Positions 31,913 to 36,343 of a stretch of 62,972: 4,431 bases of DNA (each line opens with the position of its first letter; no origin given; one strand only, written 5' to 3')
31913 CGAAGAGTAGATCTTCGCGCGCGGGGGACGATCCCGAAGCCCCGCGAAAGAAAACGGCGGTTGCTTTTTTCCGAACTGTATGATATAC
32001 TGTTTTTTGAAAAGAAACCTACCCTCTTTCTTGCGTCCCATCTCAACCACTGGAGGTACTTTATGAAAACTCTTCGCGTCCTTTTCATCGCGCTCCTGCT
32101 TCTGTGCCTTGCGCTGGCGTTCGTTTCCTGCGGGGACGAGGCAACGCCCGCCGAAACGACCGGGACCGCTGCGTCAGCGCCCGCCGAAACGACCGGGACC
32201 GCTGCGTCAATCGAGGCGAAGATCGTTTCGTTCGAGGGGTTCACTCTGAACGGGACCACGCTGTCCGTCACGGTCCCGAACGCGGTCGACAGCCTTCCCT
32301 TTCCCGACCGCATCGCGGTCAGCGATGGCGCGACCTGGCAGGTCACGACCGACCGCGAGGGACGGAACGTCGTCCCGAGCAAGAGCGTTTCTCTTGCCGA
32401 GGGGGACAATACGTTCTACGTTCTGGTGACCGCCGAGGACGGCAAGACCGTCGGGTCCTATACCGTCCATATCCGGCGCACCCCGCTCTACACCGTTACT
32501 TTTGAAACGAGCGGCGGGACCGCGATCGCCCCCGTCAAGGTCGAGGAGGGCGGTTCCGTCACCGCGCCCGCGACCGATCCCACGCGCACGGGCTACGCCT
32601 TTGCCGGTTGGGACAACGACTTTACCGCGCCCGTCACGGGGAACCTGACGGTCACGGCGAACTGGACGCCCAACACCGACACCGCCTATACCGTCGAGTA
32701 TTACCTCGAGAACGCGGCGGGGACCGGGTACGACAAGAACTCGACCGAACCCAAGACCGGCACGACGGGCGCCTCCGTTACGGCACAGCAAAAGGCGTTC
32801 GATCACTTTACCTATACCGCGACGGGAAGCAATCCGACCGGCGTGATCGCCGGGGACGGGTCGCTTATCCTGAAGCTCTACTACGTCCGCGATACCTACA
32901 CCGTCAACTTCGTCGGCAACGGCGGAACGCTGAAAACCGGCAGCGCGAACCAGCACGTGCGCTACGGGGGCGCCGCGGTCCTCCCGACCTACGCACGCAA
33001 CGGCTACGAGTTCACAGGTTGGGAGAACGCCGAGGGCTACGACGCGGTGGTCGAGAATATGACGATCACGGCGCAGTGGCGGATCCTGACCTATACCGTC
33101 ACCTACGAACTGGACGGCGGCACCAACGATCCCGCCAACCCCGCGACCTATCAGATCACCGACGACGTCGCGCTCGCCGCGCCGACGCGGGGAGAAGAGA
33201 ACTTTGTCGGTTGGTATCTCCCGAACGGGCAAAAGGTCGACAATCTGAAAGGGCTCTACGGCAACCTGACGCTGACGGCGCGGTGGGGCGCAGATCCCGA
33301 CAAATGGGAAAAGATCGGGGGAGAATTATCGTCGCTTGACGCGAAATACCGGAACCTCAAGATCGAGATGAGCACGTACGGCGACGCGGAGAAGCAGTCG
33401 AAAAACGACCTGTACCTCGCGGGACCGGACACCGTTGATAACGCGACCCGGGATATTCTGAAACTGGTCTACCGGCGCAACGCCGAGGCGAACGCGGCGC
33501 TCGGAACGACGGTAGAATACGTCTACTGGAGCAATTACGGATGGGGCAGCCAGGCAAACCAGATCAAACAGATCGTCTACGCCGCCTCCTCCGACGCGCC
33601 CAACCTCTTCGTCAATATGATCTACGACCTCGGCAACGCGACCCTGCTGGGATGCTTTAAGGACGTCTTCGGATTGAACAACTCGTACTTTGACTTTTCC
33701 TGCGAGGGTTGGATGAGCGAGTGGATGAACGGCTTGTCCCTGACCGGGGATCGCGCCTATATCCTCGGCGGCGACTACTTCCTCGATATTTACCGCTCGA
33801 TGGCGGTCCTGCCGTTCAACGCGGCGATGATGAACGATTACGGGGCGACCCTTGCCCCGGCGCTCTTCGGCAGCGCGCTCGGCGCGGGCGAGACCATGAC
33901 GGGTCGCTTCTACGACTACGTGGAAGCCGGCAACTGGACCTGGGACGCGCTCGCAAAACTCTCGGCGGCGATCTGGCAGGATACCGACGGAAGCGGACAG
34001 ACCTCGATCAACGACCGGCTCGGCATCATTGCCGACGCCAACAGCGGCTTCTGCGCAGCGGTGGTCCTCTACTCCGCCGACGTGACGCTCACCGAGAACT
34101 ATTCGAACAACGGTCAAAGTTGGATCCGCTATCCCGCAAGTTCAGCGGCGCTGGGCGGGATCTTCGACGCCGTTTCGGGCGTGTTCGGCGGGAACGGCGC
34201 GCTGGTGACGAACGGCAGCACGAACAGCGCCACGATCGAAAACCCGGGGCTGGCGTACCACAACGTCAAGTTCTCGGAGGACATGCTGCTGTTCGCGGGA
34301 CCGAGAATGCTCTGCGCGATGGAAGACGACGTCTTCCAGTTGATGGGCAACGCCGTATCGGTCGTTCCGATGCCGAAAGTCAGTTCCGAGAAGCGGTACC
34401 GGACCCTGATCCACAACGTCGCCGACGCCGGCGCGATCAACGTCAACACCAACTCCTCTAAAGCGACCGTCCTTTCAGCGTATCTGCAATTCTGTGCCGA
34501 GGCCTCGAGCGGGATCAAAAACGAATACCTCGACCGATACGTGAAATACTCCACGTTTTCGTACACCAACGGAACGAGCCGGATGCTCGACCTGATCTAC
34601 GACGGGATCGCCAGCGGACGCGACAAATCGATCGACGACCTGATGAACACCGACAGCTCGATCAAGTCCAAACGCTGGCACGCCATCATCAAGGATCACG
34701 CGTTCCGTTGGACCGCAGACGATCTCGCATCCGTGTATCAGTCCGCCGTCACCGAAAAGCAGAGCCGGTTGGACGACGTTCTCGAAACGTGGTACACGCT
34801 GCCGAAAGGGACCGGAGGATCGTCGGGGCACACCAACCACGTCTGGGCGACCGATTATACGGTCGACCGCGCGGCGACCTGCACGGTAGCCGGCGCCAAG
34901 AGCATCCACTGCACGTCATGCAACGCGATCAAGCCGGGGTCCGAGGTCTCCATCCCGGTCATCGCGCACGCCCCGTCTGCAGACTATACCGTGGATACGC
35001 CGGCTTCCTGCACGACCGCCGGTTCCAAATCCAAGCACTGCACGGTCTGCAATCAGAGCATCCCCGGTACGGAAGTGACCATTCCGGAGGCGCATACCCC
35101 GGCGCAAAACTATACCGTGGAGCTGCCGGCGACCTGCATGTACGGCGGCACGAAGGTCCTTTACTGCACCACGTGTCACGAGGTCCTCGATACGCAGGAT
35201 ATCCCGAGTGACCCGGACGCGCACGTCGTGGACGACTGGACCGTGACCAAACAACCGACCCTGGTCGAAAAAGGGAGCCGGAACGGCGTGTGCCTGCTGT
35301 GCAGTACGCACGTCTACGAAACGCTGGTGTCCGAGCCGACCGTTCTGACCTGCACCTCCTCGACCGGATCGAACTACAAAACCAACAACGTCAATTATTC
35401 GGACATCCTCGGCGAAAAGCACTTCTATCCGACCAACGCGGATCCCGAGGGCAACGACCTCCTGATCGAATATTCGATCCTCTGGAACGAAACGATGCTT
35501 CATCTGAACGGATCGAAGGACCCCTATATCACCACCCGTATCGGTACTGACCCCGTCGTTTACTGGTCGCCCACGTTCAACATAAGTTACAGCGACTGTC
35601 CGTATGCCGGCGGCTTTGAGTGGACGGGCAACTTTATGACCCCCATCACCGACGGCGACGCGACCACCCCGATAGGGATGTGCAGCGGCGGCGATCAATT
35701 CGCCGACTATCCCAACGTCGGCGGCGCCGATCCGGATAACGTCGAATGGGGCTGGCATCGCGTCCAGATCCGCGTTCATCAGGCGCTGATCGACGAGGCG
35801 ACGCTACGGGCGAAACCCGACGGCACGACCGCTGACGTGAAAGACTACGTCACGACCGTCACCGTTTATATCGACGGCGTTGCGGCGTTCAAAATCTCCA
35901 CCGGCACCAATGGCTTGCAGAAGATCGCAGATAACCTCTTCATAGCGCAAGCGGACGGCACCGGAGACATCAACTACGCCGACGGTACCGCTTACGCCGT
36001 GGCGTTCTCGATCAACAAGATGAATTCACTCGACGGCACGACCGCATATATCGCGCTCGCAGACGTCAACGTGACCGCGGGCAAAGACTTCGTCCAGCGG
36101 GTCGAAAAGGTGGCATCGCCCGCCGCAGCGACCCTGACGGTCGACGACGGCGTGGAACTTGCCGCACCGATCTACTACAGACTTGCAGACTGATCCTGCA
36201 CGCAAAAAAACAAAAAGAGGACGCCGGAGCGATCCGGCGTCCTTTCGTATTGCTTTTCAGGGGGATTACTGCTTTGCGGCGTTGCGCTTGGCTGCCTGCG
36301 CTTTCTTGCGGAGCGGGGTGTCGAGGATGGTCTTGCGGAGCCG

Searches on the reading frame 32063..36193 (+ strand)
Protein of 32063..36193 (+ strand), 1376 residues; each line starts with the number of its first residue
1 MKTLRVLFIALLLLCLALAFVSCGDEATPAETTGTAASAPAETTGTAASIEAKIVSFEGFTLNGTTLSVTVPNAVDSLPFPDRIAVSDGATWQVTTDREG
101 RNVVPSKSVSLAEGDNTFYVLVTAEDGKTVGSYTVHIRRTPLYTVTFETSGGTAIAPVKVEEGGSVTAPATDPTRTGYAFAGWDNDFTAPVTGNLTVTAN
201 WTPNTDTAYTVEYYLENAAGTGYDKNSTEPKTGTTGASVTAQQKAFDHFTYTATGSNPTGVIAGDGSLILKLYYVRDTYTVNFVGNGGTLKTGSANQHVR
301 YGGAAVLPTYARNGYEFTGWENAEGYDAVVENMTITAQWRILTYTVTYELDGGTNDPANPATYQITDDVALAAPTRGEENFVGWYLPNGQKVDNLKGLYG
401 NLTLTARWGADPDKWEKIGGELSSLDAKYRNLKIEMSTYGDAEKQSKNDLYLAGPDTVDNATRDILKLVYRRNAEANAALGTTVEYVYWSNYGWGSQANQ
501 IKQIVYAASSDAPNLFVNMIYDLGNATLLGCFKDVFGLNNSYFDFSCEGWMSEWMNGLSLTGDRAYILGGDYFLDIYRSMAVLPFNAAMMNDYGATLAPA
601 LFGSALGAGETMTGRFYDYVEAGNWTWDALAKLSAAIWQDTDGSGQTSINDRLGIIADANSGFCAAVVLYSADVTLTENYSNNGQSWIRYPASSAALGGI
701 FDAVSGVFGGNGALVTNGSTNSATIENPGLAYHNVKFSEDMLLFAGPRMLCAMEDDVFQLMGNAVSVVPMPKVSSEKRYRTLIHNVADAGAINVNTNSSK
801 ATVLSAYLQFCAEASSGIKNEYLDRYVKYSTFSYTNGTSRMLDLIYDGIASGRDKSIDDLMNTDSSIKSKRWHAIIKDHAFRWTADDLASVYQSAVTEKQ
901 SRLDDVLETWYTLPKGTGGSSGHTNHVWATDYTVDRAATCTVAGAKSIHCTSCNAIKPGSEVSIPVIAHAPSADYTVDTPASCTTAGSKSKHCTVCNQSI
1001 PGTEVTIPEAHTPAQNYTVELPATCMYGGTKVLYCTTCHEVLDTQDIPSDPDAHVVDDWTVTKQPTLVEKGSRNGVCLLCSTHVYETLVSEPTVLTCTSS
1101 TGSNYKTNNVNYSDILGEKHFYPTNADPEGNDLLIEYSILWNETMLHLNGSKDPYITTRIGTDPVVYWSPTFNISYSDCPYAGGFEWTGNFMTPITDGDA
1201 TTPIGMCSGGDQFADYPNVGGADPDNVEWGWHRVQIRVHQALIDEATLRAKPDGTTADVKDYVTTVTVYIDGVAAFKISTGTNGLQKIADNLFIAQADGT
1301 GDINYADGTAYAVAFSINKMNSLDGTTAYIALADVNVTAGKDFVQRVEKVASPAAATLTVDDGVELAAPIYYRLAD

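Call 3: search_protein_families(library=pfam, proteins=[window:32063-36193:+], max_evalue=0.1)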
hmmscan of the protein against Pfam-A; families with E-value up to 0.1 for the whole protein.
window:32063-36193:+ (1376 aa): 3 families
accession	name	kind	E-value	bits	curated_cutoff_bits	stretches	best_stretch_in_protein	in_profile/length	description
PF09479.16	Flg_new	-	9.4e-24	83.8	27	3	143-199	1-58/65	Listeria-Bacteroides repeat domain (List_Bact_rpt)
PF12733.13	Cadherin-like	-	3.2e-08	34.4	24.2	1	57-139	9-88/89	Cadherin-like beta sandwich domain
PF06003.18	SMN_Tudor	-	0.096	13.2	22.7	0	421-457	23-57/58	Survival motor neuron protein (SMN), Tudor domain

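Call 4: search_protein_families(library=ncbifam, proteins=[window:32063-36193:+], max_evalue=0.1)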
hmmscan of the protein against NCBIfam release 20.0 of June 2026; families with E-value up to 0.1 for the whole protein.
window:32063-36193:+ (1376 aa): 2 families
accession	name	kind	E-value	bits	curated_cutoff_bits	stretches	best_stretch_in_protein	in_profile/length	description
TIGR02543.1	List_Bact_rpt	repeat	1.4e-08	34.9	20.95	2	173-205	1-44/44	TIGR02543 family repeat protein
NF050142.1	PG1828_fam_lipo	equivalog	0.013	16.2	50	1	8-48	5-45/59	PG1828 family lipoprotein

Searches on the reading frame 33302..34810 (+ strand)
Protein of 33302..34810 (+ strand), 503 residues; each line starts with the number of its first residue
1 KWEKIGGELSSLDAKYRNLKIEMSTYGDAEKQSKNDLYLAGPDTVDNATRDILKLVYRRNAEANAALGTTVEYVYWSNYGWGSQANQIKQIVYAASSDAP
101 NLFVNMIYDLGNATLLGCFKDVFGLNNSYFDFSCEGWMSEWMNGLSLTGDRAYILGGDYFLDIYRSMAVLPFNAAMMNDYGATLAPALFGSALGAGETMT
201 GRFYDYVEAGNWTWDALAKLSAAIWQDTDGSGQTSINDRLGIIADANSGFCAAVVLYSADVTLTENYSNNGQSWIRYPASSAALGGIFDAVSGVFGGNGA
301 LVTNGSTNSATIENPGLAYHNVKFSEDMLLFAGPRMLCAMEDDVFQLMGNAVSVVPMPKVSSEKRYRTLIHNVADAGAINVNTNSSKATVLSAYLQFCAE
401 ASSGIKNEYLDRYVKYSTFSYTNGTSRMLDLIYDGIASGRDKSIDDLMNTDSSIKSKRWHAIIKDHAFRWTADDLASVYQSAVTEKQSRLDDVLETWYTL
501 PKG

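Call 75: search_solved_structures(query=window:33302-34810:+, max_evalue=1)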
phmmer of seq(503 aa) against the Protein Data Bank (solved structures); distinct sequences matched with E-value up to 1: 0.
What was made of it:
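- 32063..36193 (+): big1376: lipoprotein with cadherin-like and Listeria-Bacteroides repeats, an unassigned ~480-aa middle region, Cys modules (nt 34829..35317) and a divergent long-form DOM (nt 35321..36190). The middle region has no PDB match (call 75).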
